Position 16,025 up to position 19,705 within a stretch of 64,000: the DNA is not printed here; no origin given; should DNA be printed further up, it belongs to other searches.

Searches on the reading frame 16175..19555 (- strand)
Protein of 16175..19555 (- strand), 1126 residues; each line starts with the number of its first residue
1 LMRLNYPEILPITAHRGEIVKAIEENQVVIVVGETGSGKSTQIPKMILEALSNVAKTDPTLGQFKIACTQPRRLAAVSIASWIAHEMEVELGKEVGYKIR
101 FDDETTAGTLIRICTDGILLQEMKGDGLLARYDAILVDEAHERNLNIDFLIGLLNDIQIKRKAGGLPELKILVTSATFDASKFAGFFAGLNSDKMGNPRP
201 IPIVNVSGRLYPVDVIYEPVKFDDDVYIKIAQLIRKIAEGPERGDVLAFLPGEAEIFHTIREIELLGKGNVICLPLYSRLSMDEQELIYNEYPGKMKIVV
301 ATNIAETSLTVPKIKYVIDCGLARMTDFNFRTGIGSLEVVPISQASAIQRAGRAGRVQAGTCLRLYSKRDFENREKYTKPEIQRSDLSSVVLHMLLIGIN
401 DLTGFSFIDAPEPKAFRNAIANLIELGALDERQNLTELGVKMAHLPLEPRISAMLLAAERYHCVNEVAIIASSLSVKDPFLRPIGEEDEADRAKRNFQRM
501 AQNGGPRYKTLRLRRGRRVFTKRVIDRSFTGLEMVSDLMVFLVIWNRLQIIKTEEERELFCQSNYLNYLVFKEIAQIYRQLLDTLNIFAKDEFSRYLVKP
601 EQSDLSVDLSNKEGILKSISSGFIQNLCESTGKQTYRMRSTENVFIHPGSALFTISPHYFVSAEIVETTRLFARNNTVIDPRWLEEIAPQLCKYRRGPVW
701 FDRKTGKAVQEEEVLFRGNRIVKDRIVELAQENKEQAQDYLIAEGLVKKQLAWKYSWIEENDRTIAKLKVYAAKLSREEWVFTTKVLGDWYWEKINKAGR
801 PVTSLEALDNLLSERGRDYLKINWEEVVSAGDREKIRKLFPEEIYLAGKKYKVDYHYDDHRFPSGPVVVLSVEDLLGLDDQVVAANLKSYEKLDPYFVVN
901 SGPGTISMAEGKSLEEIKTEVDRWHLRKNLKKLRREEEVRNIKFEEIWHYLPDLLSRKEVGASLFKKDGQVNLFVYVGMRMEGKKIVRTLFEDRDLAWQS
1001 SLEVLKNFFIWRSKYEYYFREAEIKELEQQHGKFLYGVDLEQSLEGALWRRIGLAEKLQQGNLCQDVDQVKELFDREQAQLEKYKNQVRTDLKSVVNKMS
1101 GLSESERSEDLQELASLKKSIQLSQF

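Call 32: search_protein_families(library=pfam, proteins=[window:16175-19555:-], max_evalue=0.001)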
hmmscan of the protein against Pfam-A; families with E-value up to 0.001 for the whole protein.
window:16175-19555:- (1126 aa): 7 families
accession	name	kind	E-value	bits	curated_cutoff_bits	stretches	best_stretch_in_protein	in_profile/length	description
PF07717.22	OB_NTP_bind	-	2.2e-17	63.4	29.5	1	615-690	1-82/83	Oligonucleotide/oligosaccharide-binding (OB)-fold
PF11898.13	DUF3418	-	3.9e-16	59.3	25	1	704-859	1-156/582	Domain of unknown function (DUF3418)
PF00271.37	Helicase_C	-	2.2e-13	50.9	23.5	1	233-357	6-109/110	Helicase conserved C-terminal domain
PF21010.2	HA2_C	-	8e-12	46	21.3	1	448-497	1-48/77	Helicase associated domain (HA2), ratchet-like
PF04408.29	HA2_N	-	6.8e-08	32.8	21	1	419-447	1-29/29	Helicase associated domain (HA2), winged-helix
PF00270.35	DEAD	-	1.9e-07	31.4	26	1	18-179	6-161/167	DEAD/DEAH box helicase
PF13401.12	AAA_22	-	1.7e-05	25.6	27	1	25-143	4-96/130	AAA domain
